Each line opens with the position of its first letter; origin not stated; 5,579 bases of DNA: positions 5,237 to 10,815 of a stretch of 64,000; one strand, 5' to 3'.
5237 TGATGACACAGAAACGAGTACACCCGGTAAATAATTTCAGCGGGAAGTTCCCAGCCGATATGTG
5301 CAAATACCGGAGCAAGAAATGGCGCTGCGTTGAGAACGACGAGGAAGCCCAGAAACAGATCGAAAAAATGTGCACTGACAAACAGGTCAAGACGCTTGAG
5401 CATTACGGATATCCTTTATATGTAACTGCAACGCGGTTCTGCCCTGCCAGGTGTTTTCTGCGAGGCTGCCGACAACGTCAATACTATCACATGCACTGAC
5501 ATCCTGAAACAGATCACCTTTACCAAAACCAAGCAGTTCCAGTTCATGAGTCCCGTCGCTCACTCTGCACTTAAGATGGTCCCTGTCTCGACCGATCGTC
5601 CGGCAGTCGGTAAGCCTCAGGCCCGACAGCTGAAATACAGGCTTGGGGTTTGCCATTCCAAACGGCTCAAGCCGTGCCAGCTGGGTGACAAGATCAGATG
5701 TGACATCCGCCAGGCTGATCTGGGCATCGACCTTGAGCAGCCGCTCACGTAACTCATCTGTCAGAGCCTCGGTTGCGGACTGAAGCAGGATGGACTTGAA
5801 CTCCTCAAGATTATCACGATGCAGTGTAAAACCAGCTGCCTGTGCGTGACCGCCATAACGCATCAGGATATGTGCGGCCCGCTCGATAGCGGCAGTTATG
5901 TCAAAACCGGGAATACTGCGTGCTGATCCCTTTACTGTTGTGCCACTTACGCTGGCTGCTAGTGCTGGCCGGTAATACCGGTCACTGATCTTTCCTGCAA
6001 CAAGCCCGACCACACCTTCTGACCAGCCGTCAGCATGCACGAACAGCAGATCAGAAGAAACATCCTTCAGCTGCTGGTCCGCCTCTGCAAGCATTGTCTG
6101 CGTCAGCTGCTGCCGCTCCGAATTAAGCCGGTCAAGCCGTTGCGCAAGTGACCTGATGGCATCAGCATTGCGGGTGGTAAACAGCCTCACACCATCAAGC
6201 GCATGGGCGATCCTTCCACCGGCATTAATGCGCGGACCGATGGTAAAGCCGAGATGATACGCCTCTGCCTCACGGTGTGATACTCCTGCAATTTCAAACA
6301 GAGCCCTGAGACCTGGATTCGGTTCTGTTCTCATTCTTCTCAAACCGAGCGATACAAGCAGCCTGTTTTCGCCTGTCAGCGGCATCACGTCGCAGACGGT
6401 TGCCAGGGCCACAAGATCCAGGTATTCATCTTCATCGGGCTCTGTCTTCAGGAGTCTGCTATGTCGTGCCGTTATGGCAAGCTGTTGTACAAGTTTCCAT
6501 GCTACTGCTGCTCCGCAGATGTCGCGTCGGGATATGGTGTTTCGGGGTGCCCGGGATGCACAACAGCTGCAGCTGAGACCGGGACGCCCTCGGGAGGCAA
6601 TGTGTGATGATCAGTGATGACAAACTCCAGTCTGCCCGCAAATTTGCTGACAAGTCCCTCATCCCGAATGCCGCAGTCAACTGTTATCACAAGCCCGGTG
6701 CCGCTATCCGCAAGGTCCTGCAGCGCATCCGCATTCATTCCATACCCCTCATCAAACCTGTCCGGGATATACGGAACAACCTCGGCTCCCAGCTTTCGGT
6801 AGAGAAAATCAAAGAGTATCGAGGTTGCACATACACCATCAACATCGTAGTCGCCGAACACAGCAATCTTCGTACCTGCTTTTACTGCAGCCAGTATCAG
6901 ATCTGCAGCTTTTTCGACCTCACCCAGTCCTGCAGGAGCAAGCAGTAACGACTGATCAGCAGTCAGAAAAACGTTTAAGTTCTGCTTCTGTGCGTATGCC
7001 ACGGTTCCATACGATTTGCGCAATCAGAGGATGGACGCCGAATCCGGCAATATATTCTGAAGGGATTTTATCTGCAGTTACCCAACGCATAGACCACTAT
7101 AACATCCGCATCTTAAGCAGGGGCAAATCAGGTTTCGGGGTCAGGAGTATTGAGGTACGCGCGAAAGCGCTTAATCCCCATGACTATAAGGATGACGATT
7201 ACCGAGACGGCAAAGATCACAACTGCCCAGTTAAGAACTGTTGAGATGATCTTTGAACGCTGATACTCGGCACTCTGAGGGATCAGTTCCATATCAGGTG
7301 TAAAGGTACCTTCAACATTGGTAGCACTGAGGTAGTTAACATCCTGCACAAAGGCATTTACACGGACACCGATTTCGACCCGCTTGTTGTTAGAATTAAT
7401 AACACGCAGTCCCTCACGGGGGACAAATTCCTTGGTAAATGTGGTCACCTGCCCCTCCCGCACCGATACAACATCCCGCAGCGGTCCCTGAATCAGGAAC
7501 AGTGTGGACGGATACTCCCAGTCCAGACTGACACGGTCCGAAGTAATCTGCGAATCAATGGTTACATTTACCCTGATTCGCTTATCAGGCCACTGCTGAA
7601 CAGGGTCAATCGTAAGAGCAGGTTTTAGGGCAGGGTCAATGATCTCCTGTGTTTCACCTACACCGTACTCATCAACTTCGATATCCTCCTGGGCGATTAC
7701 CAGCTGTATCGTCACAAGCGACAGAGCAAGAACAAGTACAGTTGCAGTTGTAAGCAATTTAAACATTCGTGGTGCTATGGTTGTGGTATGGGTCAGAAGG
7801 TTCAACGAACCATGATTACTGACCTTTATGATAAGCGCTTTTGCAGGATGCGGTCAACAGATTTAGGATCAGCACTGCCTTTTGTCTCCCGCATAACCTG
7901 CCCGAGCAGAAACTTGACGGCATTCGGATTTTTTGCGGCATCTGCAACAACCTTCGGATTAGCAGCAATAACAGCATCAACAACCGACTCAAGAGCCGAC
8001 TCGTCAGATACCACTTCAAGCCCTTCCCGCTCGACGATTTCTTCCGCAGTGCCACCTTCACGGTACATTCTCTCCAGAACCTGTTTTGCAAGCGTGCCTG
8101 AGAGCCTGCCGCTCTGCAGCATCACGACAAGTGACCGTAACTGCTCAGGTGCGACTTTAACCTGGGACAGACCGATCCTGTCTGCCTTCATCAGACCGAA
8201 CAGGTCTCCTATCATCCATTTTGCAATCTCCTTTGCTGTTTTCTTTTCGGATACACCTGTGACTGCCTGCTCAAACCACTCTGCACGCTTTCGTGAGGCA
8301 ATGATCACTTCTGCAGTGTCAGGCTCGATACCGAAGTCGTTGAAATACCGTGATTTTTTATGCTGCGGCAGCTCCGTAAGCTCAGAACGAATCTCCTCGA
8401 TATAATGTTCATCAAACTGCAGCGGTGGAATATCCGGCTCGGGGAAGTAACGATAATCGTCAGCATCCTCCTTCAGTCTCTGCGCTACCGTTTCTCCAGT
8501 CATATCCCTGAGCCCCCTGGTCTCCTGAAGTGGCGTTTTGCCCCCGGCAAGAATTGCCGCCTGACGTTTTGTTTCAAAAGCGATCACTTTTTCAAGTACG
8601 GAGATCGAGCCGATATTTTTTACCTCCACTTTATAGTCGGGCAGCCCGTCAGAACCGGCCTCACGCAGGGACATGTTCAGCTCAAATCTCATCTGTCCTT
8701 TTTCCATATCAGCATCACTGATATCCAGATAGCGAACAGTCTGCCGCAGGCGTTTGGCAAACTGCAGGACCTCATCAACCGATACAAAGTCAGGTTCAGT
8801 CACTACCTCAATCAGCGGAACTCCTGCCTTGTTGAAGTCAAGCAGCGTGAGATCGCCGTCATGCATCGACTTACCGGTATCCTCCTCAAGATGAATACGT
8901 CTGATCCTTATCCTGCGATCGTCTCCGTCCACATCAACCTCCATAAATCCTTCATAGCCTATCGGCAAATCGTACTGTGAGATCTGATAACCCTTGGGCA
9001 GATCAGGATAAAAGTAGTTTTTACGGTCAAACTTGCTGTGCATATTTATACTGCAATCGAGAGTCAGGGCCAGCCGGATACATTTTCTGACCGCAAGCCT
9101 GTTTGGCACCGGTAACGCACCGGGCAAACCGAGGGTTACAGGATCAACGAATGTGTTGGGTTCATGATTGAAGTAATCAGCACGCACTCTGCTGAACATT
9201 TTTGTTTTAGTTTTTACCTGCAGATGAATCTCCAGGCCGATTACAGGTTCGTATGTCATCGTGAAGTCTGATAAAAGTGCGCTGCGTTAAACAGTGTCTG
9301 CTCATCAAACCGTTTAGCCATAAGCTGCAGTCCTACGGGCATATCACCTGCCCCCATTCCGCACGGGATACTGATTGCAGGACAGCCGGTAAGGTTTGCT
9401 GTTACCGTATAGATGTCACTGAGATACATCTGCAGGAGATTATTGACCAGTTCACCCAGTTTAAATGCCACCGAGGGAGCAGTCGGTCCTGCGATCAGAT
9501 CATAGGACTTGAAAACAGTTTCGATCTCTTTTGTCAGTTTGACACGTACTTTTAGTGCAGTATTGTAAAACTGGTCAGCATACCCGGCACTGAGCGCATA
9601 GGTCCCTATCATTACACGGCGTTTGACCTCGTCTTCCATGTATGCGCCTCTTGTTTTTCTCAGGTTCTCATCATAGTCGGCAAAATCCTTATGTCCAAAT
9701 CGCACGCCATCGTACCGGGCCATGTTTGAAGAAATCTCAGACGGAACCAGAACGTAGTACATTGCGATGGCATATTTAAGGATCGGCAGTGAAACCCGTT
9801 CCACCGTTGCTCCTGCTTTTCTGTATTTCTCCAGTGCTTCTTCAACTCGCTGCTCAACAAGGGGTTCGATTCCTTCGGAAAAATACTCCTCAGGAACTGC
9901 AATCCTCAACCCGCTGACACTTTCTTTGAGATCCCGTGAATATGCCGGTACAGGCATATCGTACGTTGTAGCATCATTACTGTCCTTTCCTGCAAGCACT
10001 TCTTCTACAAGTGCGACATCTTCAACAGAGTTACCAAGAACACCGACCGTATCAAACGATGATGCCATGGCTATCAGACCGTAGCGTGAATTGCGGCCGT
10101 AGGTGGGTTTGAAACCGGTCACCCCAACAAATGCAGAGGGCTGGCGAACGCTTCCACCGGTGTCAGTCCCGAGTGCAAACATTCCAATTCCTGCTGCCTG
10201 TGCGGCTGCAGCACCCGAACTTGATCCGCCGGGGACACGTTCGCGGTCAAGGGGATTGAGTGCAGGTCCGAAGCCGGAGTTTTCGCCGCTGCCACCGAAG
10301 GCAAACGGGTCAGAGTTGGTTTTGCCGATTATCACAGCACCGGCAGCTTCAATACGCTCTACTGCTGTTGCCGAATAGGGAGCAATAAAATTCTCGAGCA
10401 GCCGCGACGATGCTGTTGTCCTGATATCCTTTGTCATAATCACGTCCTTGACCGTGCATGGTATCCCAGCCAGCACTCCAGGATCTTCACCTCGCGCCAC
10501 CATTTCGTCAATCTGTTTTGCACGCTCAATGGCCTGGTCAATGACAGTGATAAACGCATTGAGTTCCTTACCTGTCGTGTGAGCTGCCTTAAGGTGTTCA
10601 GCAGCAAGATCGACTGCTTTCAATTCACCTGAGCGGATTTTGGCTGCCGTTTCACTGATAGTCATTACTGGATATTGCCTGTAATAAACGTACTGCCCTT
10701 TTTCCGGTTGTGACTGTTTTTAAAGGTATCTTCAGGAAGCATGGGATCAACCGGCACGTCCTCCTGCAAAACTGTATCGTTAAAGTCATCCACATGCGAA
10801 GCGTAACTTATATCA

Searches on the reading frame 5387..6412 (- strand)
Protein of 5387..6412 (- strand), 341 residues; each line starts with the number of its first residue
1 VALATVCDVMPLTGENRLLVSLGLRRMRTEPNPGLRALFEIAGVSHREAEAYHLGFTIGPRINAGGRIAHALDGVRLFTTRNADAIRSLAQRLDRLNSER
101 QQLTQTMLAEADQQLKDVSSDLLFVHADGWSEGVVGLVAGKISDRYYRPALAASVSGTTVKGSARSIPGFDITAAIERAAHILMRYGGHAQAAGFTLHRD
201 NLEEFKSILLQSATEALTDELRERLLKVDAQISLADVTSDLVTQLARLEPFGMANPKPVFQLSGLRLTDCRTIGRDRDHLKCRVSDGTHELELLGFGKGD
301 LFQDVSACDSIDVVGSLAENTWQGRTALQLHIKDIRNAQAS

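Call 56: search_protein_families(library=pfam, proteins=[window:5387-6412:-], max_evalue=0.001)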
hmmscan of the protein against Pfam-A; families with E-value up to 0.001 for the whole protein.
window:5387-6412:- (341 aa): 2 families
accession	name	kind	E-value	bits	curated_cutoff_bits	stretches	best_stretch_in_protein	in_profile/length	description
PF17768.7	RecJ_OB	-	8.2e-33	113.1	27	1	228-334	1-107/107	RecJ OB domain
PF02272.25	DHHA1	-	2.1e-13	51.1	25.9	1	127-211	10-98/102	DHHA1 domain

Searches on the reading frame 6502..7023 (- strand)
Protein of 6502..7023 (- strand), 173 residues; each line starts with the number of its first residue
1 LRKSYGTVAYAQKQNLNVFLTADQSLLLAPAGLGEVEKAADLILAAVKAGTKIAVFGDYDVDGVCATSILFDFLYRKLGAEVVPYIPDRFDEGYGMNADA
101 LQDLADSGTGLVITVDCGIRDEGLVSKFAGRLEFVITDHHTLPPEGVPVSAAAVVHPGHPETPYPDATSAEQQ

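Call 56: search_protein_families(library=pfam, proteins=[window:6502-7023:-], max_evalue=0.001)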
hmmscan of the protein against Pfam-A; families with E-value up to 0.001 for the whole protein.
window:6502-7023:- (173 aa): 1 family
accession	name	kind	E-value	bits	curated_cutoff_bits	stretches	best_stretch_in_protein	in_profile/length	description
PF01368.27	DHH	-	2.1e-17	64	28.1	1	52-162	1-91/125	DHH family, N-terminal domain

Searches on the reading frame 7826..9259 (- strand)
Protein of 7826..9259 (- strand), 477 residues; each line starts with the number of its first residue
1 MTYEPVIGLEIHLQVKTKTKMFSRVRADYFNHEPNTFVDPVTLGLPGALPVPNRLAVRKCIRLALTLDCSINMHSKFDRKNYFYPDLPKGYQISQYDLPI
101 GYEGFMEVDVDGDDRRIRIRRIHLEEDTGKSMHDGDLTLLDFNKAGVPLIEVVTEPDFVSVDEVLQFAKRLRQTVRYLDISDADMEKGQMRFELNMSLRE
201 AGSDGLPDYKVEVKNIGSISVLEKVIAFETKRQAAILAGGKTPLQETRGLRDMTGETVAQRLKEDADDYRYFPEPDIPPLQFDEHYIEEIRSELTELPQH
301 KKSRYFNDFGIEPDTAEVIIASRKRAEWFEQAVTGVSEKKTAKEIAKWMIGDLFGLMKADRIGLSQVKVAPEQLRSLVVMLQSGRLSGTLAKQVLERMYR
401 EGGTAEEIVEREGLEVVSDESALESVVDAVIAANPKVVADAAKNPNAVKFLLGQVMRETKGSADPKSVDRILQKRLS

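Call 56: search_protein_families(library=pfam, proteins=[window:7826-9259:-], max_evalue=0.001)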
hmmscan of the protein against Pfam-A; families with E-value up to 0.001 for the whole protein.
window:7826-9259:- (477 aa): 2 families
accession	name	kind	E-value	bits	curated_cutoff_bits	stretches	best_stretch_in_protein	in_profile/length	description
PF02934.20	GatB_N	-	7.5e-104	347.2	23.4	1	6-288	2-277/277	GatB/GatE catalytic domain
PF02637.23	GatB_Yqey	-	8.6e-42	142.9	27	1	328-476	2-148/148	GatB domain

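Call 60: find_encoding_contigs(protein=window:7826-9259:-, flank=10000, max_places=10)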
Protein window:7826-9259:- (477 aa): 1 contig read that carries it; 1 place shown.
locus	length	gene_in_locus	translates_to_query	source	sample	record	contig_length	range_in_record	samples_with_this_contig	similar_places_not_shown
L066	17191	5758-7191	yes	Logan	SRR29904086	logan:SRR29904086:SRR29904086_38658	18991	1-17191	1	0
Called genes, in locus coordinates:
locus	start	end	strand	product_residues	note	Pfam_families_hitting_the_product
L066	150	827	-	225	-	PF00702:Hydrolase, PF13419:HAD_2, PF13242:Hydrolase_like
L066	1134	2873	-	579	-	PF00664:ABC_membrane, PF00005:ABC_tran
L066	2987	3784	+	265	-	-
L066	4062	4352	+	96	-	PF02686:GatC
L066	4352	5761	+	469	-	PF01425:Amidase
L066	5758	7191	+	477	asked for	PF02934:GatB_N, PF02637:GatB_Yqey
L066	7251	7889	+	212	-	-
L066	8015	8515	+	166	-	PF01368:DHH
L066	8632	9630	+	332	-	PF02272:DHHA1, PF17768:RecJ_OB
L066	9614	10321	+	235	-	PF09858:DUF2085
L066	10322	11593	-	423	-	PF00464:SHMT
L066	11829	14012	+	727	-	PF10060:DUF2298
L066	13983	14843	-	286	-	PF00763:THF_DHG_CYH, PF02882:THF_DHG_CYH_C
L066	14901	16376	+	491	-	-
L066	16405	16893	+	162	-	-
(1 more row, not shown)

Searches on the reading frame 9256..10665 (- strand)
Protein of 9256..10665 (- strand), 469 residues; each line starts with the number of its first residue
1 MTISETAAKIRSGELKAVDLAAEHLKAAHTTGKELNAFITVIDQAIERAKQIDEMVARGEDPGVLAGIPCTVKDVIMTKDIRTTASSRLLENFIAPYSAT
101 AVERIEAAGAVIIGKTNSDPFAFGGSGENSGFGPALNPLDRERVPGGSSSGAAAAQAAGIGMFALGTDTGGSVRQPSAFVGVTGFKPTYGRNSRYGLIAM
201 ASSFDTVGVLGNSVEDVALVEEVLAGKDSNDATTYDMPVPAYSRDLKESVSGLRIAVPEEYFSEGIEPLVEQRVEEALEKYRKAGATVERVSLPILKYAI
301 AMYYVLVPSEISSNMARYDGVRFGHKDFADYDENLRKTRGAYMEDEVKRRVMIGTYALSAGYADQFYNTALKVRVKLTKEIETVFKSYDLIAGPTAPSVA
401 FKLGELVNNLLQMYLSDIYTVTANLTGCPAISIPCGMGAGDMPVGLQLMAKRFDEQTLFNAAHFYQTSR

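Call 56: search_protein_families(library=pfam, proteins=[window:9256-10665:-], max_evalue=0.001)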
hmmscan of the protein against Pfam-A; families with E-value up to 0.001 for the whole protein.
window:9256-10665:- (469 aa): 1 family
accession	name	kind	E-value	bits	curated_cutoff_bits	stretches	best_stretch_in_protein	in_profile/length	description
PF01425.27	Amidase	-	3.3e-135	452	27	1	23-458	5-444/445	Amidase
